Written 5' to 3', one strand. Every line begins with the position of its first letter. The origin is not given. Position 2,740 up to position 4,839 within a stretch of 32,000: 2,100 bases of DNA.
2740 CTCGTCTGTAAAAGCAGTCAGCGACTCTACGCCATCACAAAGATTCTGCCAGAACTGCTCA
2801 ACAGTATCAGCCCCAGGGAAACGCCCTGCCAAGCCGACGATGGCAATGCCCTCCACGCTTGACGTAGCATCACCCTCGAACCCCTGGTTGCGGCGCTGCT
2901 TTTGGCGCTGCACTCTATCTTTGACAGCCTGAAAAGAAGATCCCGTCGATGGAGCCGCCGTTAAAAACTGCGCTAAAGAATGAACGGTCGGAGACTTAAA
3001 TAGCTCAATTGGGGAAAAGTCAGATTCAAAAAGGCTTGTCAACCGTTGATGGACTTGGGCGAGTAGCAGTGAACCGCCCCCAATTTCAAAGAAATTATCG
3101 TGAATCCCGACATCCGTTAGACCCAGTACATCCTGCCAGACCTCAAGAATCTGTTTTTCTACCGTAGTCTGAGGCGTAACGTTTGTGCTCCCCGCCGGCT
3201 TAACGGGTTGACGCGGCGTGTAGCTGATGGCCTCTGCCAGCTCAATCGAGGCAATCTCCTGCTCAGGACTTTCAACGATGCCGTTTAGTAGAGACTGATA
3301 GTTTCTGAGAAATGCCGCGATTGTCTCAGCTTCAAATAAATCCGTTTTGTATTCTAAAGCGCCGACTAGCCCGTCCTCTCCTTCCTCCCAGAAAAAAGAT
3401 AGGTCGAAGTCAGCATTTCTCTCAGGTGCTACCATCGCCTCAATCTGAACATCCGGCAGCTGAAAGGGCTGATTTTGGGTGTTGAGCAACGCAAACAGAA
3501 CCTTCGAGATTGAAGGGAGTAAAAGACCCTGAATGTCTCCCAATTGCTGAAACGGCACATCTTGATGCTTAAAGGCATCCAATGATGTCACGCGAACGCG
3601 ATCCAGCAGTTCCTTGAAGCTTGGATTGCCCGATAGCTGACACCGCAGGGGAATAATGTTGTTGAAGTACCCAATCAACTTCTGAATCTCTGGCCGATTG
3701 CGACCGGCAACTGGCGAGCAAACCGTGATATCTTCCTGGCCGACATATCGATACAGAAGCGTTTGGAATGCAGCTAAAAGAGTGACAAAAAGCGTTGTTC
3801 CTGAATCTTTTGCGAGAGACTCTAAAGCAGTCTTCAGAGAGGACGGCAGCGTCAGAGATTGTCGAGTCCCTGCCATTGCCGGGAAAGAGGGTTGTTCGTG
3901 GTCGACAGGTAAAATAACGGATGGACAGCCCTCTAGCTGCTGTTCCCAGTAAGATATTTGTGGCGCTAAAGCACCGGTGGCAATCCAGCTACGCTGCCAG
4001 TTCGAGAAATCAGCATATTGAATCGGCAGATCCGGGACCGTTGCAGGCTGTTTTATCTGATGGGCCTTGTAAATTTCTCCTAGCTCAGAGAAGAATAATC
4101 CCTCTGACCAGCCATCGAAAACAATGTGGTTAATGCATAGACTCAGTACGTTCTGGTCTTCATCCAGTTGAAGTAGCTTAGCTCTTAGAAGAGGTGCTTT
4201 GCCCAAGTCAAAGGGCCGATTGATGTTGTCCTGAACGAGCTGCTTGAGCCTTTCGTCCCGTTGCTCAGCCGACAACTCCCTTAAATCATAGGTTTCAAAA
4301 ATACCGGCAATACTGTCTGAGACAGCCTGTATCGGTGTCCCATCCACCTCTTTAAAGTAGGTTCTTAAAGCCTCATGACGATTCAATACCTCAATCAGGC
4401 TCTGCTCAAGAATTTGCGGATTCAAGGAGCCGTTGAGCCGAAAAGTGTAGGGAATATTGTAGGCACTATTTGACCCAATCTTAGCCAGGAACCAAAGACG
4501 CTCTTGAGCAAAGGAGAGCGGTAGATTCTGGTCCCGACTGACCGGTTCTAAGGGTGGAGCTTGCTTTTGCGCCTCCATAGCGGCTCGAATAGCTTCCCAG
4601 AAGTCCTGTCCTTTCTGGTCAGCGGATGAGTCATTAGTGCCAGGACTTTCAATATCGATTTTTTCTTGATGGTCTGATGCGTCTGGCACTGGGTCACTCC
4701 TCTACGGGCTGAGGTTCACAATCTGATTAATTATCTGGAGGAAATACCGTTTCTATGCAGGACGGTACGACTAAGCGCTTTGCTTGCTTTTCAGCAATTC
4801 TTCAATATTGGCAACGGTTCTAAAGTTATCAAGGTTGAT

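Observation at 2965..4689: Adenylation-less C-T module with an NHxxxDG variant at the head of the megasynthase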

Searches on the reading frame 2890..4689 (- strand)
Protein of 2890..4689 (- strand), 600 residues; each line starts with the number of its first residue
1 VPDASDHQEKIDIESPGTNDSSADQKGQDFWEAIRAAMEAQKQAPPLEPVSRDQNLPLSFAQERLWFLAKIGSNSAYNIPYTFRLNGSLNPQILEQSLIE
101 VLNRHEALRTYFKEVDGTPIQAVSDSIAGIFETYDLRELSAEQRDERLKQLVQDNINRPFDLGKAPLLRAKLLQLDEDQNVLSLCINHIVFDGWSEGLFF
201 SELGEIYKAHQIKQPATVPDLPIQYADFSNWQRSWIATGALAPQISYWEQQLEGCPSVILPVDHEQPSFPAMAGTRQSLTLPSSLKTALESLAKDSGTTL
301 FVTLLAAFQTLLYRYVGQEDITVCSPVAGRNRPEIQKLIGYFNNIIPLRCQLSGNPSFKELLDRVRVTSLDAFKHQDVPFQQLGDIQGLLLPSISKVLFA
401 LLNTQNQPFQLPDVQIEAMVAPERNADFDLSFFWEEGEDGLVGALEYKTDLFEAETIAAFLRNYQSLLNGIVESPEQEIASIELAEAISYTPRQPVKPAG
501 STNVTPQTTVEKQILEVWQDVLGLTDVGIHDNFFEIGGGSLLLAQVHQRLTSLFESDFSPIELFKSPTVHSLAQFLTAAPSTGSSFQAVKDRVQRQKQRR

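Call 6: search_solved_structures(query=window:2890-4689:-, max_evalue=0.001, show_alignments=2)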
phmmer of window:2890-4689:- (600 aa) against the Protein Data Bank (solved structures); distinct sequences matched with E-value up to 0.001: 86 (the best 60 are shown).
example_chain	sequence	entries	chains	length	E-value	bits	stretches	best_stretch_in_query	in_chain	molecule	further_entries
5u89_A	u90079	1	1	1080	4.1e-83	283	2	38-484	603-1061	Amino acid adenylation domain protein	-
6oyf_A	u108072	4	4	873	6.2e-81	275.8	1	55-483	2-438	Txo1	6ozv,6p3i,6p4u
6p1j_A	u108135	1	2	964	8.2e-81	275.4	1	55-482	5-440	Txo2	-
2jgp_A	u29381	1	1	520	3e-79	270.2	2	46-483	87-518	TYROCIDINE SYNTHETASE 3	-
8z0q_C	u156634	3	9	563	1.1e-69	238.6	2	44-485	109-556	Special condensation domain in NRPS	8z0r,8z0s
9lcp_A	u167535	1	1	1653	6.7e-65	222.9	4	54-482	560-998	PvdL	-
9lcq_A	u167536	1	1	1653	9.8e-65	222.3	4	54-482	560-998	PvdL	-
9lco_A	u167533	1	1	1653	2.4e-64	221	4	54-482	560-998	PvdL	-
8xjz_C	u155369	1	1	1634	3.2e-57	197.5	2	54-494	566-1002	Peptide synthetase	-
7kvw_A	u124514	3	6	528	7.5e-57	196.3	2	57-485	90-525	PCP-C didomain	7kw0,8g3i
7kw2_A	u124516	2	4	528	6.7e-56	193.2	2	57-485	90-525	PCP-C didomain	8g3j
8fx6_A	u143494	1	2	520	8.1e-56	192.9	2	56-468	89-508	PCP-C didomain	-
8fx7_A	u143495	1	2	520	7.3e-55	189.7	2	56-468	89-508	PCP-C didomain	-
9be3_A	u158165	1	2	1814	9.6e-53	182.7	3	46-485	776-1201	Linear gramicidin synthase subunit A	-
9meh_A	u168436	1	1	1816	9.6e-53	182.7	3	46-485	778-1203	Linear gramicidin synthase subunit A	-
4tx2_B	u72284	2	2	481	4.7e-41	144.1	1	44-484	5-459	Non-ribosomal peptide synthetase | Peptide synthetase, module 7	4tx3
4jn3_A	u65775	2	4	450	4e-11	45.3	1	143-368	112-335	CDA peptide synthetase I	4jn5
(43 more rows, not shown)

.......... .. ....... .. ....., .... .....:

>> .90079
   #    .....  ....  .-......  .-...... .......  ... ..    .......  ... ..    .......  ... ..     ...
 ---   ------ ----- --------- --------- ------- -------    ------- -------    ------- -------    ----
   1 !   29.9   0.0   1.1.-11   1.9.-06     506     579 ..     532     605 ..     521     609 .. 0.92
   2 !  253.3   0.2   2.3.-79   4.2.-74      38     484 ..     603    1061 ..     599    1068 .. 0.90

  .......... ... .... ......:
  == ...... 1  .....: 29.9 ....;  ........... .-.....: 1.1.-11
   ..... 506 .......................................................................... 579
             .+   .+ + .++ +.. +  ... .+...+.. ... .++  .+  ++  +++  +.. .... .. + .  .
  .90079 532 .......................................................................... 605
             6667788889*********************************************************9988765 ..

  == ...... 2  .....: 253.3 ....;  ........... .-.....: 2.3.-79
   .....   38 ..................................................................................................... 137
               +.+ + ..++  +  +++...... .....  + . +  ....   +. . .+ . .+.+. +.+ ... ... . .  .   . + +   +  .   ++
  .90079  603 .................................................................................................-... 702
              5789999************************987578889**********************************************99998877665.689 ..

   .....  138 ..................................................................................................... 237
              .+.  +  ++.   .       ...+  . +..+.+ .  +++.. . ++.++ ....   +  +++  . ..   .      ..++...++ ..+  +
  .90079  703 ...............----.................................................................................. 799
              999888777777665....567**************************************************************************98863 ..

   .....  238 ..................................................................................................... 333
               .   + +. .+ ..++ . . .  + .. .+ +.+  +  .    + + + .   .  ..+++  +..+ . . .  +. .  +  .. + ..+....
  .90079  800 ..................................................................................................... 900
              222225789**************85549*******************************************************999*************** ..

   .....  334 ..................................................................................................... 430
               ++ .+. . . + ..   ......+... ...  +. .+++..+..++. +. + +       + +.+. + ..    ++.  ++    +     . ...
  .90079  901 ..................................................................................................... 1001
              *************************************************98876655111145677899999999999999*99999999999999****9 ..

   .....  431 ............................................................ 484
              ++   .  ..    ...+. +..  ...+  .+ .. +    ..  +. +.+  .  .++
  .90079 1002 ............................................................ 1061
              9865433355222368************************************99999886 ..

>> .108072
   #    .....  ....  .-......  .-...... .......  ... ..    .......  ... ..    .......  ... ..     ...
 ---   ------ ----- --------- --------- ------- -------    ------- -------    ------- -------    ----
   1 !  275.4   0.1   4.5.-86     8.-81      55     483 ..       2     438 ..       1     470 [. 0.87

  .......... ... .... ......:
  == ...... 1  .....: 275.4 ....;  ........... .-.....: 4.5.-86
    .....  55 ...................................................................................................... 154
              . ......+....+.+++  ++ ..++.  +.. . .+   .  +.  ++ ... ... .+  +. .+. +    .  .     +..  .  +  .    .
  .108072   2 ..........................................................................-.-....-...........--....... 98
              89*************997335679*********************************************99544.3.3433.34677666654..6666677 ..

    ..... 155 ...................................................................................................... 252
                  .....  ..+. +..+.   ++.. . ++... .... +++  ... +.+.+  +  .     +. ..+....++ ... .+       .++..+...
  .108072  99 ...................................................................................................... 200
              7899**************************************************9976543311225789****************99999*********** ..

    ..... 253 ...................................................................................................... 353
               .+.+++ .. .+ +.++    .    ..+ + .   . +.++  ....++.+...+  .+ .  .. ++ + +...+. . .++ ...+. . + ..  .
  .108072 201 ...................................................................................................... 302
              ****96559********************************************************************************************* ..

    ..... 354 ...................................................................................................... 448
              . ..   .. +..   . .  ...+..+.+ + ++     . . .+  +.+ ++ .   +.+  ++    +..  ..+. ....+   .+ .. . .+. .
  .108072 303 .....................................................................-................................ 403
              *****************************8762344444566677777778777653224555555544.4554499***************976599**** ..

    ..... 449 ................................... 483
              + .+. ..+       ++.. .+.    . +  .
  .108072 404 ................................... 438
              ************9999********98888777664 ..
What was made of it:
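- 3232..4530 (-): Condensation domain (aa 54-486) of the A-less clade. The C3 motif NHIVFDG lies at nt 4111-4131. PDB best hits are LCL-type C domains (call 6).
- On Starter (lipo-initiation) C domain: CDA-C1 (4jn3) scores 45 bits, against 270-283 bits for LCL domains (call 6).
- On X-type or inactive condensation-like domain: The X domain 4tx2 scores 144 bits, well below the LCL domains (call 6).
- Closest known: Canonical LCL elongation C domains. Same: The fold is complete and motifs C1-C7 are recognisable (call 6).
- The window scores far better against catalytic LCL domains than against the X domain (call 6).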

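Call 7: search_protein_families(library=ncbifam, proteins=[window:2890-4689:-], max_evalue=0.01)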
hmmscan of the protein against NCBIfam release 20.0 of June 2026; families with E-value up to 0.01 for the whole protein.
window:2890-4689:- (600 aa): 6 families
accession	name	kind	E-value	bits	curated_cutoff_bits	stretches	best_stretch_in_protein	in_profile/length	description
NF004282.0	PRK05691.1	subfamily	7.3e-116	387.3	4090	2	38-487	658-1112/4334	non-ribosomal peptide synthase/polyketide synthase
NF047350.1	aureusi_NRPS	equivalog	1.9e-69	234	2500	2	50-483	989-1409/2373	aureusimine non-ribosomal peptide synthetase AusA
NF038078.1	NRPS_MxcG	equivalog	1.5e-35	121.9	2300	2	53-489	2-434/1442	myxochelin non-ribosomal peptide synthetase MxcG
TIGR03443.1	alpha_am_amid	equivalog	3e-20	71.3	1030.1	2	248-486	2-215/1390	L-aminoadipate-semialdehyde dehydrogenase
NF007605.2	PRK10252.1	equivalog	1.8e-17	62.2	2400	2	54-484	2-432/1292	enterobactin non-ribosomal peptide synthetase EntF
NF041803.1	NRPS_SolG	exception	1.7e-12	45.8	2200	1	502-573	1082-1152/1163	solanimycin non-ribosomal peptide synthetase SolG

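Call 8: find_homologous_proteins(query=window:2890-4689:-, max_evalue=1e-30)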
Query window:2890-4689:- (600 aa): 3285 proteins with E <= 1e-30 among 8000 candidates; the best 120 are listed.
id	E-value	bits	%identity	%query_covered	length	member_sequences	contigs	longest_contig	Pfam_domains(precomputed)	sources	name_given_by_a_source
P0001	8.2e-226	769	59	97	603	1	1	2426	PF00668.26,PF00550.32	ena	-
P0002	3.4e-183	628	50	96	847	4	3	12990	PF00668.26,PF00550.32,PF12697.14,PF00975.27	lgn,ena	-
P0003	9.6e-180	617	34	91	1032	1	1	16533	PF00668.26,PF00550.32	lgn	-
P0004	2.0e-179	616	44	60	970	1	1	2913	PF00668.26,PF00550.32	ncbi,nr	ncbi:MAG TPA: condensation domain-containing protein, partial [Candidatus Binatia bacterium]|nr:cond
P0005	2.1e-179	616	49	95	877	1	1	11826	PF00668.26,PF00550.32,PF00975.27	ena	-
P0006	2.2e-177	609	35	87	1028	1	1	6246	PF00668.26,PF00550.32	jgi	-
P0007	1.2e-173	597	37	88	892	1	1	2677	PF00668.26,PF00550.32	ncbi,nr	ncbi:MAG TPA: condensation domain-containing protein, partial [Thermoanaerobaculia bacterium]|nr:con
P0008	1.7e-173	596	41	93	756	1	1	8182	PF00668.26,PF00550.32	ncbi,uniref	ncbi:MAG: hypothetical protein F6K37_25590, partial [Moorea sp. SIO4E2]|uniref:condensation domain-c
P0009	4.7e-171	588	36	76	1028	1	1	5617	PF00668.26,PF00550.32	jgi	-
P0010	5.8e-162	558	37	72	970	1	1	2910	PF00668.26,PF00550.32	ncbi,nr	ncbi:MAG TPA: condensation domain-containing protein, partial [Candidatus Acidoferrales bacterium]|n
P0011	6.8e-151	522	46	92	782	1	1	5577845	PF00668.26,PF00550.32,PF12697.14,PF00561.27,PF00975.27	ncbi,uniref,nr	ncbi:Non-ribosomal peptide synthetase [Halomicronema hongdechloris C2206]|uniref:Non-ribosomal pepti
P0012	3.5e-148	513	43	98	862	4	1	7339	PF00668.26,PF00550.32,PF00975.27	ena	-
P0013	4.4e-148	512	45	93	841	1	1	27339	PF00668.26,PF00550.32,PF00975.27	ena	-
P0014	9.7e-148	511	43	96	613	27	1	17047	PF00668.26,PF00550.32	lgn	-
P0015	9.5e-147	508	44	72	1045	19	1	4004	PF00668.26,PF00550.32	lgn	-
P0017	1.2e-144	501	41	96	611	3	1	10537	PF00668.26,PF00550.32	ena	-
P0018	1.4e-144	501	43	96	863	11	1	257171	PF00668.26,PF00550.32,PF00975.27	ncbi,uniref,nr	ncbi:hypothetical protein H6F98_16165 [Microcoleus sp. FACHB-SPT15]|uniref:condensation domain-conta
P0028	3.1e-141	490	42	94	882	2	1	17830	PF00668.26,PF00550.32,PF00975.27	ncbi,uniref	ncbi:condensation domain-containing protein [Pelatocladus sp. BLCC-F211]|uniref:condensation domain-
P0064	9.7e-138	478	42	96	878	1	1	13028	PF00668.26,PF00550.32,PF00975.27,PF12146.16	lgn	-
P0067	1.6e-137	478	42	93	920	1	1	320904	PF00668.26,PF00550.32,PF00975.27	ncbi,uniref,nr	ncbi:condensation domain-containing protein [Iningainema tapete]|uniref:Carrier domain-containing pr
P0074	9.8e-137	475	41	93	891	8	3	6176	PF00668.26,PF00550.32,PF00975.27,PF12146.16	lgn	-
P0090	2.0e-135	471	42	93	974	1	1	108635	PF00668.26,PF00550.32,PF01073.26,PF07993.19,PF01370.28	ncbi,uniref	ncbi:thioester reductase domain-containing protein [Scytonema sp. NUACC26]|uniref:thioester reductas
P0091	2.1e-135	471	41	93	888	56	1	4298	PF00668.26,PF00550.32,PF00561.27,PF00975.27,PF12146.16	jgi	-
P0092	2.7e-135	470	42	96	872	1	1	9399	PF00668.26,PF00550.32,PF00975.27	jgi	jgi:thioesterase domain-containing protein/acyl carrier protein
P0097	1.0e-134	468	43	93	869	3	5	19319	PF00668.26,PF00550.32,PF00975.27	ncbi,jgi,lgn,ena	-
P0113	2.2e-132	461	43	89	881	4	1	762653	PF00668.26,PF00550.32,PF18563.7,PF00975.27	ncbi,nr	ncbi:MAG: non-ribosomal peptide synthetase [Symploca sp. SIO2B6]|nr:non-ribosomal peptide synthetase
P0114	2.5e-132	460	40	96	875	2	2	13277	PF00668.26,PF00550.32,PF00975.27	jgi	-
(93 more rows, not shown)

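Call 17: find_encoding_contigs(protein=P0002, flank=10000, max_places=3)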
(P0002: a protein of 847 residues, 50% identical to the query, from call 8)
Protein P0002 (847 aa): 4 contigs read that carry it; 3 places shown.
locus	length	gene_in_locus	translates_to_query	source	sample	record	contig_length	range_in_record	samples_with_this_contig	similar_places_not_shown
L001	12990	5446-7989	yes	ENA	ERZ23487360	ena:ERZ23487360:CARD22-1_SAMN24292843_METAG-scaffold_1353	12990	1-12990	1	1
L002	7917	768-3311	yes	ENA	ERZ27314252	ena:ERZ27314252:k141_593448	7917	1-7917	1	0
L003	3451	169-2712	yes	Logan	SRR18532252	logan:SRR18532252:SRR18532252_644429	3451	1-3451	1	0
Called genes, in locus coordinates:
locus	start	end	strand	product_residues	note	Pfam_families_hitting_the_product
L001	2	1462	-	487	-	?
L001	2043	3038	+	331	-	PF21168:FkbO_Hyg5-like_N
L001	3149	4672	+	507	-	PF00501:AMP-binding, PF23562:AMP-binding_C_3 (weak), PF13193:AMP-binding_C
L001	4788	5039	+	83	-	PF00550:PP-binding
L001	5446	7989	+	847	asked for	PF00668:Condensation, PF00550:PP-binding, PF00975:Thioesterase, PF12697:Abhydrolase_6 (weak)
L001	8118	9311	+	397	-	PF02136:NTF2 (weak), PF12680:SnoaL_2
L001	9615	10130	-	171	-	-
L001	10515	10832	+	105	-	-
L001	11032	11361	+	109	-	PF03551:PadR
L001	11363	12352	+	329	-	PF00033:Cytochrome_B, PF13631:Cytochrom_B_N_2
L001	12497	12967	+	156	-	PF00583:Acetyltransf_1, PF13673:Acetyltransf_10, PF13508:Acetyltransf_7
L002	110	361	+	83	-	PF00550:PP-binding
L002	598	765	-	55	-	-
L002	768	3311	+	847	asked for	PF00668:Condensation, PF00550:PP-binding, PF00975:Thioesterase, PF12697:Abhydrolase_6 (weak)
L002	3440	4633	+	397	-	PF02136:NTF2 (weak), PF12680:SnoaL_2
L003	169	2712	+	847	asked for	PF00668:Condensation, PF00550:PP-binding, PF00975:Thioesterase, PF12697:Abhydrolase_6 (weak)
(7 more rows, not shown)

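Call 20: find_related_loci(query=window:2890-4689:-, collection=genome_contigs, flank=10000)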
Query window:2890-4689:- (600 aa) in genome_contigs; peptide patterns used: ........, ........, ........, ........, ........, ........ (x = any residue, [..] = any of these).
542 stretches matched a pattern; 512 encode a relative of the query (tblastn E <= 1e-3); the best 80 are kept; 78 distinct loci.
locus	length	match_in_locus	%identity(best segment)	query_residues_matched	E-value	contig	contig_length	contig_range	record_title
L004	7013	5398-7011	78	1-538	0e+0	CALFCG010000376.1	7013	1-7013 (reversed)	MAG: uncultured cyanobacterium isolate R2_Bin_METABAT__82_1 genome assembly, contig: c_000000982716, whole genome shotgu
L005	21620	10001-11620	44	44-576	6e-117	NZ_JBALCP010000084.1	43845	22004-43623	MAG: Nostoc sp. isolate P12559 bin 8 NODE_271_length_43845_cov_167.474971, whole genome shotgun sequence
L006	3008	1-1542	44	46-578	7e-121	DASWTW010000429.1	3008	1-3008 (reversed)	MAG TPA_asm: Herpetosiphonaceae bacterium isolate SMAG_U3586 k141_374218, whole genome shotgun sequence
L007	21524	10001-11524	41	45-544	2e-115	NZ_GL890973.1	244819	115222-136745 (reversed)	Moorena producens 3L scf52120, whole genome shotgun sequence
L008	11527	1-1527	44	47-589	1e-114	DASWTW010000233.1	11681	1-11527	MAG TPA_asm: Herpetosiphonaceae bacterium isolate SMAG_U3586 k141_67133, whole genome shotgun sequence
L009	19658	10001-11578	46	44-576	1e-114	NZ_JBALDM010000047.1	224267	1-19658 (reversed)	MAG: Nostoc sp. isolate P2039 bin 23 NODE_48_length_224267_cov_145.611914, whole genome shotgun sequence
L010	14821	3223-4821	42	39-588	4e-114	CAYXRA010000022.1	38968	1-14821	MAG TPA_asm: uncultured Calditrichaceae bacterium isolate SRP141376_co2_326 genome assembly, contig: NODE_2348_length_38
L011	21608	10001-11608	43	44-576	3e-114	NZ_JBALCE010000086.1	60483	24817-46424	MAG: Nostoc sp. isolate P10324 bin 2 NODE_86_length_60483_cov_8.510284, whole genome shotgun sequence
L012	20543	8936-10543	43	34-573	7e-115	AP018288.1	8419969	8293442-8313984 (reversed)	Nostoc sp. NIES-4103 DNA, nearly complete genome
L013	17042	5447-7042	43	45-584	2e-113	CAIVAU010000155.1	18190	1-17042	MAG: uncultured cyanobacterium isolate B12_bin-0982 genome assembly, contig: bin-0982:155/268, whole genome shotgun sequ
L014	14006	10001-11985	43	45-574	3e-113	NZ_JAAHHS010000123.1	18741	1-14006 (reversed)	MAG: Moorena sp. SIO3H5 3H5_NODE_123, whole genome shotgun sequence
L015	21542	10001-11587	42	44-576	5e-113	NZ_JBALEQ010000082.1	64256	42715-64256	MAG: Nostoc sp. isolate P8256 bin 3 NODE_304_length_64256_cov_163.647839, whole genome shotgun sequence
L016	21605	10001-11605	42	45-594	8e-113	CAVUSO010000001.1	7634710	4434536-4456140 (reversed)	MAG: uncultured cyanobacterium isolate MFD01689.bin.1.35 genome assembly, contig: contig_27210, whole genome shotgun seq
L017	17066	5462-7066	44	44-573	1e-112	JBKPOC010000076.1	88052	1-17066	MAG: Acidobacteriota bacterium isolate GS_HAYS_MAG_00024 GS_HAYS_000002771696, whole genome shotgun sequence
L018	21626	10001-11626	42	42-574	2e-112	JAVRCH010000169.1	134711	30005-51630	MAG: Nostoc sp. DedQUE12a contig_169, whole genome shotgun sequence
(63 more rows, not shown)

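Call 30: find_encoding_contigs(protein=P0005, flank=10000, max_places=1)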
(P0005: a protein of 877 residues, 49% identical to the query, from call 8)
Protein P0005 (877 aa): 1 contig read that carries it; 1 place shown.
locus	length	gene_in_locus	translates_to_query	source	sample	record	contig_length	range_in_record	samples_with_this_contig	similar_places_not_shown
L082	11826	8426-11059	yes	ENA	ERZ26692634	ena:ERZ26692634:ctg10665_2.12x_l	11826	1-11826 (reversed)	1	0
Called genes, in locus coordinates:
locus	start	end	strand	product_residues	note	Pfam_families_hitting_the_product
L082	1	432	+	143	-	?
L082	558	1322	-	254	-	PF01134:GIDA (faint), PF03486:HI0933_like (faint), PF07992:Pyr_redox_2, PF12831:FAD_oxidored (faint), PF13450:NAD_binding_8 (weak), PF13738:Pyr_redox_3, PF00070:Pyr_redox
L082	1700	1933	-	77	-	PF00689:Cation_ATPase_C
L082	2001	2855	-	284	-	PF00702:Hydrolase, PF12710:HAD (weak), PF08282:Hydrolase_3 (faint), PF00689:Cation_ATPase_C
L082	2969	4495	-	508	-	PF00690:Cation_ATPase_N, PF00122:E1-E2_ATPase, PF13246:Cation_ATPase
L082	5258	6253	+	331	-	PF21168:FkbO_Hyg5-like_N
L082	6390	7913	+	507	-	PF00501:AMP-binding, PF23562:AMP-binding_C_3 (weak), PF13193:AMP-binding_C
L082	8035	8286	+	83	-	PF00550:PP-binding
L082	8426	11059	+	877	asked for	PF00668:Condensation, PF00550:PP-binding, PF00975:Thioesterase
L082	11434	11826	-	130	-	?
